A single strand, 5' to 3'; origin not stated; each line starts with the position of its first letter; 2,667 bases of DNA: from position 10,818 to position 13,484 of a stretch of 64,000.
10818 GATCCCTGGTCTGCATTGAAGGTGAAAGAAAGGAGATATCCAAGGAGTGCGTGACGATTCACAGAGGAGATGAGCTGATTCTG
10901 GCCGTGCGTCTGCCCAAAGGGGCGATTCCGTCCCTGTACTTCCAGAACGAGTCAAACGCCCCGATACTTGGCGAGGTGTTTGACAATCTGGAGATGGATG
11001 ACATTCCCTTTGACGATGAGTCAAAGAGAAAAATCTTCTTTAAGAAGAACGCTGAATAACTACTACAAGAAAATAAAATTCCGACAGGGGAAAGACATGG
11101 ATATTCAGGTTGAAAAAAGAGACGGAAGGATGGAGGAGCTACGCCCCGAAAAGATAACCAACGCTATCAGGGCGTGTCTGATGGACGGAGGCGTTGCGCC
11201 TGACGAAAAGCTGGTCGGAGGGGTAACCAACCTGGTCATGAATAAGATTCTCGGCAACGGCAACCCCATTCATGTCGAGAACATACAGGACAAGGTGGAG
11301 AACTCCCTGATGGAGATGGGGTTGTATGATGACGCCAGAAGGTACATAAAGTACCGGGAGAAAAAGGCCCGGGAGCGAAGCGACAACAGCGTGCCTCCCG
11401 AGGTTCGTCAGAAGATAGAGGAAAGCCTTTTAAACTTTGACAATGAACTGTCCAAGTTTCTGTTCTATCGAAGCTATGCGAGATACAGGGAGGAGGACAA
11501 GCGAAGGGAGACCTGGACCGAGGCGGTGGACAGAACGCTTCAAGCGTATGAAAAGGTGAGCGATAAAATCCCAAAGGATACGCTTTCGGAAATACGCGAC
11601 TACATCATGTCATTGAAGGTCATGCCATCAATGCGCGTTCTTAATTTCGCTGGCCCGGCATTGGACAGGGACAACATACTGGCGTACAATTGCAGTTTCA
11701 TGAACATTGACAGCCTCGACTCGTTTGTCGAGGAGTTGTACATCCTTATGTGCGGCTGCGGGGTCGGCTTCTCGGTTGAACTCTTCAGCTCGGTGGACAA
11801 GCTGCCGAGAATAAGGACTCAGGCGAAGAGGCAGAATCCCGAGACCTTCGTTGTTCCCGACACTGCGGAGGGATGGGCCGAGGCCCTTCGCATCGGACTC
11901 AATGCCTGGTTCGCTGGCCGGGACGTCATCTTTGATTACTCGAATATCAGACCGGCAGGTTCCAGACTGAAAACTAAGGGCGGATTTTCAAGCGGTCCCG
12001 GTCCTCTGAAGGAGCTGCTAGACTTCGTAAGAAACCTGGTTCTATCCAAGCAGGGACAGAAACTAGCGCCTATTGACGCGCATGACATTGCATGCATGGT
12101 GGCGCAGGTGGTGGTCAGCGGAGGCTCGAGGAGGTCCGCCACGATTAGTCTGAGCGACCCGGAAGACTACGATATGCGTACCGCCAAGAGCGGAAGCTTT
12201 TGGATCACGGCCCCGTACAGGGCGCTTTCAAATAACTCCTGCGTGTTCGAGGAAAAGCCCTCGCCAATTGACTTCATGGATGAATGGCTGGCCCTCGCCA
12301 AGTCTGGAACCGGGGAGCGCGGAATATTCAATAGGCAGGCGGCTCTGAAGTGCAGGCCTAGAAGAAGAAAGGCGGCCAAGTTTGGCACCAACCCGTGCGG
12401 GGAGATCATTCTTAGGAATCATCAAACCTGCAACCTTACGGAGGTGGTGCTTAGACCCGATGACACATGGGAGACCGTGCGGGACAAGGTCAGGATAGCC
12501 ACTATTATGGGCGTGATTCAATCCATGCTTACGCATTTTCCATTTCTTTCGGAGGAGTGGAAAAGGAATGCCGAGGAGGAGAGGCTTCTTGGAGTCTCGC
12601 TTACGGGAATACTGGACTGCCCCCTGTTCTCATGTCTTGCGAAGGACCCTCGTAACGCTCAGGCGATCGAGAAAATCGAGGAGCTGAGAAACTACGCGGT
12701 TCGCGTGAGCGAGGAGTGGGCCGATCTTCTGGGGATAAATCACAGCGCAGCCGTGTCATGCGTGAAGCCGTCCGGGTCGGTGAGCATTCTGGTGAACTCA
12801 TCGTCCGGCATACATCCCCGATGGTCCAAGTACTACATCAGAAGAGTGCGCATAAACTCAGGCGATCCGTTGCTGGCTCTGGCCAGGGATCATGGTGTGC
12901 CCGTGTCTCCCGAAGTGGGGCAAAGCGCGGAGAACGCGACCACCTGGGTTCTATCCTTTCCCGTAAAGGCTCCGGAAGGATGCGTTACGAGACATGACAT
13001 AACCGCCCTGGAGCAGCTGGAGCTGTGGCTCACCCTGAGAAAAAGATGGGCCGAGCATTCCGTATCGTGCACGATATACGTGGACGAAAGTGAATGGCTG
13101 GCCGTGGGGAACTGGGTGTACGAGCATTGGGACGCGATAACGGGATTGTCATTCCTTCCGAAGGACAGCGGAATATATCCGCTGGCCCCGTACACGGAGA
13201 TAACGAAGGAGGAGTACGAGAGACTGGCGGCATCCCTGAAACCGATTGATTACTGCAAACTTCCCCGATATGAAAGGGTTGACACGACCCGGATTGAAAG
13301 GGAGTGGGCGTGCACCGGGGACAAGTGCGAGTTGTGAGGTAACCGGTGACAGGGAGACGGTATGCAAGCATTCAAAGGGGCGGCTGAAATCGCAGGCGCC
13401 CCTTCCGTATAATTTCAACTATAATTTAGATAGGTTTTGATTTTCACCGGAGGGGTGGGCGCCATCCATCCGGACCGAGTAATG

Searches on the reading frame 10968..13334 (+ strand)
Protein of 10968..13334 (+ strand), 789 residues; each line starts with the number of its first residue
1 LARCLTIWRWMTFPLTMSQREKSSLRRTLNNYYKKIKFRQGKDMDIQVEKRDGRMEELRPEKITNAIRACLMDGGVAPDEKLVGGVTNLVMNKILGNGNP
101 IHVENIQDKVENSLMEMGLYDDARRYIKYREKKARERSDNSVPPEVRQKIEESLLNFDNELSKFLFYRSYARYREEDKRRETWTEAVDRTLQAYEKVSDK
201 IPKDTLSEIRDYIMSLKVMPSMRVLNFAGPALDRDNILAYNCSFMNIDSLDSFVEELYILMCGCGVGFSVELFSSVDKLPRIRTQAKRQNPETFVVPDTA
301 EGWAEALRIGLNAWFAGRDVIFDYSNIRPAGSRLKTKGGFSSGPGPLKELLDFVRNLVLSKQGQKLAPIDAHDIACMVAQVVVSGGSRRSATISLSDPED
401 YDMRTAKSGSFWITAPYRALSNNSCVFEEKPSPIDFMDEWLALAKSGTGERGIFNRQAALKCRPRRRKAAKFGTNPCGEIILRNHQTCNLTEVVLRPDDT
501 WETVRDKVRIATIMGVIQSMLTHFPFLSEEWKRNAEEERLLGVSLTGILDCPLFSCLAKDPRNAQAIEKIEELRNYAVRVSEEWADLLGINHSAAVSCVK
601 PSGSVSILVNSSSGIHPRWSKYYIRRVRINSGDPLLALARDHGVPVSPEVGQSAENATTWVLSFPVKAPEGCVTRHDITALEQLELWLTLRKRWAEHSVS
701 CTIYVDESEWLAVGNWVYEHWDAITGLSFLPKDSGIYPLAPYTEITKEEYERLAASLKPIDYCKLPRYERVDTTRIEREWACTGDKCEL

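Call 12: search_protein_families(library=phrogs, proteins=[window:10968-13334:+], max_evalue=0.001)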
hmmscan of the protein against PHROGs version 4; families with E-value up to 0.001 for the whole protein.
window:10968-13334:+ (789 aa): 3 families
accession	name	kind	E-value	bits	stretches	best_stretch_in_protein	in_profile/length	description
phrog_367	-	DNA, RNA and nucleotide metabolism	1.4e-155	520.3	1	159-788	32-695/701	ribonucleotide reductase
phrog_84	-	DNA, RNA and nucleotide metabolism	6.8e-12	45.3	1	392-547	407-567/975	ribonucleoside-diphosphate reductase large subunit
phrog_487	-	moron, auxiliary metabolic gene and host takeover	1.5e-08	34.3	1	45-141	3-103/718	NrdD-like anaerobic ribonucleotide reductase large subunit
